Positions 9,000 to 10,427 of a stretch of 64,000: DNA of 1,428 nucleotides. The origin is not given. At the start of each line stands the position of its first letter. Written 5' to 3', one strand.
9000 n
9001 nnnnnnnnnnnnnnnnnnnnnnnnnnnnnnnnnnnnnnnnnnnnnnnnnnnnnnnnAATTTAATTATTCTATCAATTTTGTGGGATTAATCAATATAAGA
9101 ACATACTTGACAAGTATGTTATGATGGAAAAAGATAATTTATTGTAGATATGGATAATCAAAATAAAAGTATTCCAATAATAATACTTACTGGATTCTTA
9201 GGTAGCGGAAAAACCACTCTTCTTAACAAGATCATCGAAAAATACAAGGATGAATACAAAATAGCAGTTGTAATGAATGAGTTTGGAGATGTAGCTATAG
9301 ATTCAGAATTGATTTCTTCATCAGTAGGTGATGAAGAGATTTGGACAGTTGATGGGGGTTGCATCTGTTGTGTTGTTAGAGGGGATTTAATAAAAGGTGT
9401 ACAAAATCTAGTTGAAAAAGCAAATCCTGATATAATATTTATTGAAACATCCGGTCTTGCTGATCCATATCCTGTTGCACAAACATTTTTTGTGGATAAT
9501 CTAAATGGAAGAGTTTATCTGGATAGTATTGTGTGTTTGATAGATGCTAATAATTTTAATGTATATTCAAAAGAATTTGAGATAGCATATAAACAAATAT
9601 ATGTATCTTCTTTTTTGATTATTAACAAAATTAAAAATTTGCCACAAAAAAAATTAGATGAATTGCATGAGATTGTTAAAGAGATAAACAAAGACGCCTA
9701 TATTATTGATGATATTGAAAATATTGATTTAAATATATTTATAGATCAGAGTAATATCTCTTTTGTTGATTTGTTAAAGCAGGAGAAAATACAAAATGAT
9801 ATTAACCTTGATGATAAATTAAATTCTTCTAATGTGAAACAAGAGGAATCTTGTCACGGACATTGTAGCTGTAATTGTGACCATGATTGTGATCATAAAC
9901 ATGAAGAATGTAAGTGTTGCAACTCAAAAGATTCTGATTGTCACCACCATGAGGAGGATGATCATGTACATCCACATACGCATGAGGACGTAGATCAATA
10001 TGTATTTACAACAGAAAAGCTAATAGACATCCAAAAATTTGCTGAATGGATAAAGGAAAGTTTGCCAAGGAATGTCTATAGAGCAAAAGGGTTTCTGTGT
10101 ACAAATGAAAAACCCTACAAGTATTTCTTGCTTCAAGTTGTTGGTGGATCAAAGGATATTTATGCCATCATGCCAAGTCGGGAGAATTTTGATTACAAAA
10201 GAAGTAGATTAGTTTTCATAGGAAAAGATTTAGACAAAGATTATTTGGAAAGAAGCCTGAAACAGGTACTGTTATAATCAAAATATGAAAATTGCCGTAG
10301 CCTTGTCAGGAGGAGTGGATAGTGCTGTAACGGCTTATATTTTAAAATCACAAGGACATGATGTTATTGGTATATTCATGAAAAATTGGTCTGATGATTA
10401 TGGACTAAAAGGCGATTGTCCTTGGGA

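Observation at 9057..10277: COG0523 zinc-chaperone-type GTPase with a Cys/His-rich insertion, preceded by a perfect 19-bp palindrome over a TTGACA box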

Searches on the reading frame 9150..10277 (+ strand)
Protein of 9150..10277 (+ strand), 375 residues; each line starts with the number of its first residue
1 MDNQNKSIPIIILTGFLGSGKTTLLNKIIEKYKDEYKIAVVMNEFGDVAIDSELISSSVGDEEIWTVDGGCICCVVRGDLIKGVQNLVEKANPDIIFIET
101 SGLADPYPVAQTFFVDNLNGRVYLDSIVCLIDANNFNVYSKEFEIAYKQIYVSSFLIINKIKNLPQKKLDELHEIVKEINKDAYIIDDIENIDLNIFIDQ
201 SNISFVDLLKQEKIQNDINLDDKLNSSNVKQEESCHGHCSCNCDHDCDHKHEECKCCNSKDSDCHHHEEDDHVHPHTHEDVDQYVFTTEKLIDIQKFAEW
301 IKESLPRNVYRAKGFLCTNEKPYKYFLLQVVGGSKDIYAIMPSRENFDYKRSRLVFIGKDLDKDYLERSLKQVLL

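Call 3: search_protein_families(library=pfam, proteins=[window:9150-10277:+])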
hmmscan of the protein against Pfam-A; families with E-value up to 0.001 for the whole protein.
window:9150-10277:+ (375 aa): 5 families
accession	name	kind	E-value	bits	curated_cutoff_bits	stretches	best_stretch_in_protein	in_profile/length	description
PF02492.25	cobW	-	7.3e-53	179.3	20.7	1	9-186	1-179/180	CobW/HypB/UreG, nucleotide-binding domain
PF07683.19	CobW_C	-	3.4e-18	65.7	22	1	283-374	3-94/94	Cobalamin synthesis protein cobW C-terminal domain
PF13401.12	AAA_22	-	3e-05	24.8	27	1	10-176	7-108/130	AAA domain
PF03205.20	MobB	-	0.00087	19.6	26.6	0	10-52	1-44/133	Molybdopterin guanine dinucleotide synthesis protein B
PF07693.20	KAP_NTPase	-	0.00088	19.1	20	0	10-140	22-48/293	KAP family P-loop domain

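Call 11: find_homologous_proteins(query=window:9150-10277:+, max_evalue=1e-20)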
Query window:9150-10277:+ (375 aa): 7242 proteins with E <= 1e-20 among 8000 candidates; the best 120 are listed.
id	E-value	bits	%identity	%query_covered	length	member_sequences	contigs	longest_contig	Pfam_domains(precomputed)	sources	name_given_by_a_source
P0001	2.4e-251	851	100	100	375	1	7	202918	PF02492.26,PF07683.20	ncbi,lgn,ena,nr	ncbi:MAG: GTP-binding protein [Candidatus Dojkabacteria bacterium]|nr:GTP-binding protein [Candidatu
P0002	8.5e-188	642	77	100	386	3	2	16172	PF02492.26,PF13401.13,PF07683.20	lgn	-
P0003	1.4e-84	303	41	99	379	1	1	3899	PF02492.26,PF07683.20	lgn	-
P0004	1.2e-81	293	39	97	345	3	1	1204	PF02492.26,PF07683.20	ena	-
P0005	4.5e-74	268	39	100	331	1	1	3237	PF02492.26,PF07683.20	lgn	-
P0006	1.5e-71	260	42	98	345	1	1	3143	PF02492.26,PF07683.20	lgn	-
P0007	3.2e-71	259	38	98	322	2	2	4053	PF02492.26,PF07683.20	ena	-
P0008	6.7e-71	257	44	51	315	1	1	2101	PF02492.26,PF07683.20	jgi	jgi:G3E family GTPase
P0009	5.1e-69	251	40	98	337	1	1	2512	PF02492.26,PF07683.20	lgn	-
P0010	2.3e-63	233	42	56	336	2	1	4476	PF02492.26,PF05729.19,PF07683.20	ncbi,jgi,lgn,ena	ncbi:MAG: GTP-binding protein [bacterium]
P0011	9.4e-63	231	36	95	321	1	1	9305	PF02492.26,PF05729.19,PF07683.20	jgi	jgi:G3E family GTPase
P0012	3.9e-62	229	39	98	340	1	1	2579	PF02492.26,PF07683.20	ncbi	ncbi:MAG: CobW family GTP-binding protein [Patescibacteria group bacterium]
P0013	5.6e-59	218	42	54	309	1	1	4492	PF02492.26,PF07683.20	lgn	-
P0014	1.3e-57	214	33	98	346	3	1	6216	PF02492.26,PF07683.20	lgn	-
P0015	4.2e-54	202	43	53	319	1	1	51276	PF02492.26,PF07683.20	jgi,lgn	-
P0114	4.2e-44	169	46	48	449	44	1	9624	PF02492.26,PF07683.20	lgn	-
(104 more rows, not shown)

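Call 12: find_encoding_contigs(protein=P0002, flank=6000, max_places=4)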
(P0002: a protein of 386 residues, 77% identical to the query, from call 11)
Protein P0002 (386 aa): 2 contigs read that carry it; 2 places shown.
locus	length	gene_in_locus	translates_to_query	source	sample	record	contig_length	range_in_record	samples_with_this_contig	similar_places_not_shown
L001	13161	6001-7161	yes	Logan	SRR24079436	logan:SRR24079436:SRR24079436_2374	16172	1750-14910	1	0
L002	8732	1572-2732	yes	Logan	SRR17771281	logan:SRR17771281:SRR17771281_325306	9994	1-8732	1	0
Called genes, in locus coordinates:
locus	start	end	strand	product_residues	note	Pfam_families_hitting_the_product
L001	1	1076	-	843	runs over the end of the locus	PF00690:Cation_ATPase_N, PF00122:E1-E2_ATPase, PF00702:Hydrolase, PF13246:Cation_ATPase, PF08282:Hydrolase_3 (weak), PF00689:Cation_ATPase_C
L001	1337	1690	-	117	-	PF13453:Zn_ribbon_TFIIB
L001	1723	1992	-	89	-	-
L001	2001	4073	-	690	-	-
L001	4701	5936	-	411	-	PF02073:Peptidase_M29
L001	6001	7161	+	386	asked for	PF13401:AAA_22 (faint), PF02492:cobW, PF07683:CobW_C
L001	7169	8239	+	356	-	PF02540:NAD_synthase (faint), PF03054:tRNA_Me_trans, PF20259:tRNA_Me_trans_M, PF20258:tRNA_Me_trans_C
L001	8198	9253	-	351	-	PF01745:IPT (faint), PF01715:IPPT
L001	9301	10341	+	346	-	PF00154:RecA_N, PF06745:ATPase (faint), PF08423:Rad51, PF13481:AAA_25 (faint), PF27531:MT3502_N (weak), PF01637:ATPase_2 (weak), PF21096:RecA_C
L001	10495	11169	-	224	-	PF00696:AA_kinase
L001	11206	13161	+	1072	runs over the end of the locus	?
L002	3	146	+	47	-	?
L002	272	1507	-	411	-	PF02073:Peptidase_M29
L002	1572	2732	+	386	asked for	PF13401:AAA_22 (faint), PF02492:cobW, PF07683:CobW_C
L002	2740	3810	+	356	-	PF02540:NAD_synthase (faint), PF03054:tRNA_Me_trans, PF20259:tRNA_Me_trans_M, PF20258:tRNA_Me_trans_C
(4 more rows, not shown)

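Call 13: find_encoding_contigs(protein=P0001, flank=3000, max_places=8)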
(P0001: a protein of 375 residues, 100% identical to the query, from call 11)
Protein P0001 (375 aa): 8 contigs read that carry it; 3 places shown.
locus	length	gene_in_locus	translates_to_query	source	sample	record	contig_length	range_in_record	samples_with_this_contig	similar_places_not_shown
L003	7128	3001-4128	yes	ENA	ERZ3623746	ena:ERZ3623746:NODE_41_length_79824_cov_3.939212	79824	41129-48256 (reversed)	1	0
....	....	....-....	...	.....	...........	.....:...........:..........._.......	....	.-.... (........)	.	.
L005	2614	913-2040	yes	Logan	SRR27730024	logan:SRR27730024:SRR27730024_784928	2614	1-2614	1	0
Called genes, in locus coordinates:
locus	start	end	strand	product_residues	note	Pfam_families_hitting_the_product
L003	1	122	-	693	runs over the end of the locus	-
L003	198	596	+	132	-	-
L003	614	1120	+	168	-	-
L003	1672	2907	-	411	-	PF02073:Peptidase_M29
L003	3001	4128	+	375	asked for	PF02492:cobW, PF07683:CobW_C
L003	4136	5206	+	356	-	PF03054:tRNA_Me_trans, PF20259:tRNA_Me_trans_M, PF20258:tRNA_Me_trans_C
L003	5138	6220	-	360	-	PF01715:IPPT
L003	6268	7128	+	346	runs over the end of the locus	PF00154:RecA_N, PF06745:ATPase (faint), PF08423:Rad51, PF27531:MT3502_N (weak), PF01637:ATPase_2 (weak), PF21096:RecA_C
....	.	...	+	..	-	?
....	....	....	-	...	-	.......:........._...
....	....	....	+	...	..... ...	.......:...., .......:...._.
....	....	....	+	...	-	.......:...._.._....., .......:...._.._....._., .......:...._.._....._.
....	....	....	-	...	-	?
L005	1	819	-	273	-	?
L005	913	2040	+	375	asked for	PF02492:cobW, PF07683:CobW_C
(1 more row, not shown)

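Call 18: search_protein_families(library=ncbifam, proteins=[window:9150-10277:+], max_evalue=0.001)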
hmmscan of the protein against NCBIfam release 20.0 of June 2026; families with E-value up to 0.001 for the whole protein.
window:9150-10277:+ (375 aa): 8 families
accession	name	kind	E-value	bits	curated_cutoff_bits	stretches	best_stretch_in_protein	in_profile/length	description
TIGR02475.1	CobW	equivalog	1e-41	143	332.1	2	7-135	3-135/342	cobalamin biosynthesis protein CobW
NF038288.1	chaper_GTP_ZigA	equivalog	2.2e-40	138.8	600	1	8-137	1-139/390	zinc metallochaperone GTPase ZigA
NF008578.0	PRK11537.1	equivalog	1e-37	130.1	361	1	6-210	2-208/318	GTPase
NF041053.1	CobW_rel_Se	equivalog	2.5e-19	69.7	180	1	10-188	3-181/195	CobW-related selenoprotein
TIGR00073.1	hypB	equivalog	1.5e-06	27.9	121.2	1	10-102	32-120/217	hydrogenase nickel incorporation protein HypB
TIGR00101.1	ureG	equivalog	4.6e-06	26.6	204.2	1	12-102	5-101/199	urease accessory protein UreG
NF000908.1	PRK00089.1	equivalog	6.3e-05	22.4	237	0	84-180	42-140/291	GTPase Era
NF003122.0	PRK04040.1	equivalog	0.00061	19.4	155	0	10-51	4-41/189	adenylate kinase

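Call 22: find_related_loci(query=P0001, collection=genome_contigs, flank=8000)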
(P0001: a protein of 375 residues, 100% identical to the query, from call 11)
Query P0001 (375 aa) in genome_contigs; peptide patterns used: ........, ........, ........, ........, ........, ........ (x = any residue, [..] = any of these).
219 stretches matched a pattern; 1 encode a relative of the query (tblastn E <= 1e-3); 1 distinct loci.
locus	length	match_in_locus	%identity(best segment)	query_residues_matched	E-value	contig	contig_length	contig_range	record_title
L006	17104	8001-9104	26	8-375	3e-33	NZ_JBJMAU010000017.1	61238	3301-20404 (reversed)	Anaerobacillus sp. MEB173 MEB173_assembly_contig_17, whole genome shotgun sequence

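Call 23: find_encoding_contigs(protein=P0003, flank=5000, max_places=2)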
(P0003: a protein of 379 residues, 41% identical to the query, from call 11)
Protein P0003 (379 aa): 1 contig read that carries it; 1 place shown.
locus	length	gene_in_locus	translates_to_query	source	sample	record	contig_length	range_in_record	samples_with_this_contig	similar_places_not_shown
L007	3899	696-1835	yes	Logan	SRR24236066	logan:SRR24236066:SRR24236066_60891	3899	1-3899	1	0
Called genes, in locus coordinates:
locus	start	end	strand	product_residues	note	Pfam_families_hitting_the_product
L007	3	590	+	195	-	?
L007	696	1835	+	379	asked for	PF02492:cobW, PF07683:CobW_C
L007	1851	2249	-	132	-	-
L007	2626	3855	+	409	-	PF12728:HTH_17 (weak), PF10017:Methyltransf_33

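Call 24: find_encoding_contigs(protein=P0006, flank=5000, max_places=2)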
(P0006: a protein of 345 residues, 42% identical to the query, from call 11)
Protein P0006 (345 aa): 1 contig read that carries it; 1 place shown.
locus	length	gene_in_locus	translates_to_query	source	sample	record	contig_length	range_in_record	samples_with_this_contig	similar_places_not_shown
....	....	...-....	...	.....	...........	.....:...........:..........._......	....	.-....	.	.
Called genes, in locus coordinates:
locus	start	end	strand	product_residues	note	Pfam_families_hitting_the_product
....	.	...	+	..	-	?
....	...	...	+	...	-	-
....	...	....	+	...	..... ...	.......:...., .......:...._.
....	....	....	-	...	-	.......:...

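Call 25: find_encoding_contigs(protein=P0011, flank=6000, max_places=2)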
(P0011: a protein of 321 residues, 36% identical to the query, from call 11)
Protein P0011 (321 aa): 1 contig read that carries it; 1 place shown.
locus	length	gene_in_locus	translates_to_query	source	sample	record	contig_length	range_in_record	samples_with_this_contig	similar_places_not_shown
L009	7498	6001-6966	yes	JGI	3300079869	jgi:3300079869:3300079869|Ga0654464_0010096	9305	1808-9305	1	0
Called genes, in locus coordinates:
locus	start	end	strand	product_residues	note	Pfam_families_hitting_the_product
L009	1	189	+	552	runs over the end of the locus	-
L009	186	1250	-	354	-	PF00365:PFK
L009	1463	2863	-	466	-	PF17125:Methyltr_RsmF_N, PF01189:Methyltr_RsmB-F, PF17126:RsmF_methylt_CI (faint), PF13636:Methyltranf_PUA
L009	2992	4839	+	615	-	-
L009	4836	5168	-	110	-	PF01638:HxlR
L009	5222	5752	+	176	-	PF00578:AhpC-TSA, PF08534:Redoxin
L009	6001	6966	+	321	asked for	PF02492:cobW, PF05729:NACHT (faint), PF07683:CobW_C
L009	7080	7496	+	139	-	?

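Call 26: find_encoding_contigs(protein=P0014, flank=6000, max_places=2)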
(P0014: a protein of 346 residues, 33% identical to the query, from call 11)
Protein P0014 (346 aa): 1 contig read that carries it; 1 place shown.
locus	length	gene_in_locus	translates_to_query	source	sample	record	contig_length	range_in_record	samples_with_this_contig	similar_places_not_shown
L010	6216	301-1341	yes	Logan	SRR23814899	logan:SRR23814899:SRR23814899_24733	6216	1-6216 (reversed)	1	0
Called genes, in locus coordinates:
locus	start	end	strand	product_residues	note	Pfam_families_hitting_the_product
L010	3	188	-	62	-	?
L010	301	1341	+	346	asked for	PF02492:cobW, PF07683:CobW_C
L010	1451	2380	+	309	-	PF14257:DUF4349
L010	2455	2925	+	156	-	PF13473:Cupredoxin_1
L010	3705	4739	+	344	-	PF01170:UPF0020, PF03602:Cons_hypoth95 (weak), PF05175:MTS (weak), PF13847:Methyltransf_31 (weak), PF08241:Methyltransf_11 (weak), PF13649:Methyltransf_25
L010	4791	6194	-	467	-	PF00224:PK, PF02887:PK_C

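Call 42: search_solved_structures(query=window:9150-10277:+, max_evalue=1e-10)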
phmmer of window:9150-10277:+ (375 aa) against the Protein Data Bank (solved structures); distinct sequences matched with E-value up to 1e-10: 2.
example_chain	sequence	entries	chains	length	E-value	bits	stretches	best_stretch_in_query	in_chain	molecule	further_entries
1nij_A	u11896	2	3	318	2e-28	102.8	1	8-201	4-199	Hypothetical protein yjiA | Uncharacterized GTP-binding protein YjiA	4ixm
4ixn_A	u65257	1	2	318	4.2e-26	95.1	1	8-201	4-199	Uncharacterized GTP-binding protein YjiA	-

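Call 52: search_solved_structures(query=window:9150-10277:+, max_evalue=1e-10, show_alignments=1)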
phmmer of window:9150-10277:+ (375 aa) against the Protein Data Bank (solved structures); distinct sequences matched with E-value up to 1e-10: 2.
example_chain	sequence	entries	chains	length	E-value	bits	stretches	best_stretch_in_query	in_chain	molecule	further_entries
1nij_A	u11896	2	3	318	2e-28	102.8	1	8-201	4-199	Hypothetical protein yjiA | Uncharacterized GTP-binding protein YjiA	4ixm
4ixn_A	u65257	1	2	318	4.2e-26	95.1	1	8-201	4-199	Uncharacterized GTP-binding protein YjiA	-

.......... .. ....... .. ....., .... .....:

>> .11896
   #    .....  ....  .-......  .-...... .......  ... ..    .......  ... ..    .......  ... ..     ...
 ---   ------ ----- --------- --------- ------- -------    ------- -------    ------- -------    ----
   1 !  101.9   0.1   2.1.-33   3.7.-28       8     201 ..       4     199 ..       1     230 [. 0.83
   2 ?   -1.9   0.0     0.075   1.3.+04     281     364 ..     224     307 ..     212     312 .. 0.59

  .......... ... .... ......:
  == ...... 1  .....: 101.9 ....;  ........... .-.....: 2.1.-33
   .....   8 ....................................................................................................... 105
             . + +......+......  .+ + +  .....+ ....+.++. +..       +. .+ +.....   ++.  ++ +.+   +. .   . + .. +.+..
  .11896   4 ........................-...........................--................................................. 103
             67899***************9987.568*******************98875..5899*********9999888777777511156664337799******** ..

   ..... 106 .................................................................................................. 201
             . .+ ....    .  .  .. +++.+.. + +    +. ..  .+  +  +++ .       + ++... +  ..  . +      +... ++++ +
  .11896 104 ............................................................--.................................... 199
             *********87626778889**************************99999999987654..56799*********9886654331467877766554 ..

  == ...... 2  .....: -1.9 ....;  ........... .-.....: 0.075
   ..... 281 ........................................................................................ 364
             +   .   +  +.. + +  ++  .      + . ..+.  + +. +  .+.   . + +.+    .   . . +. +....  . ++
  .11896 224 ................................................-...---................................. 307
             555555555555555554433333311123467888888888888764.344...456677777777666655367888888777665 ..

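Call 63: predict_structure(alignment_id=A2)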
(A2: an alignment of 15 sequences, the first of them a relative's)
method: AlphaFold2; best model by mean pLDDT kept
length: 375 residues; sequences in the alignment: 15
mean_pLDDT: 71.5   pTM: 0.64
mean pLDDT of the five models: 71.5, 71.4, 71.4, 69.6, 63.4
residues with pLDDT >= 90: 56; 70-90: 183; 50-70: 63; < 50: 73
segments of 3 or more residues with pLDDT < 50: 1-4, 211-277
pLDDT, mean of each block of 10 residues (from residue 1): 62 79 84 87 63 70 74 67 87 90 73 82 88 81 77 87 89 90 84 65 54 43 31 32 39 43 34 41 86 90 84 82 80 69 73 83 93 89
secondary structure, 60 per line:
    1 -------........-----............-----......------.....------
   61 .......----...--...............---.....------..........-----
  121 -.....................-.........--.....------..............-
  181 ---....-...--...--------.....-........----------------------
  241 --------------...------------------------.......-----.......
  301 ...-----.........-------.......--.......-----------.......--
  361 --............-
elements in order: E8-15 H21-32 E38-43 H50-54 E64-67 H77-91 E95-99 H106-115 E122-132 H133-142 H144-152 E155-159 H166-179 E184-187 H205-209 H211-218 E282-288 H294-303 E309-317 E325-331 E334-340 E352-358 H363-374
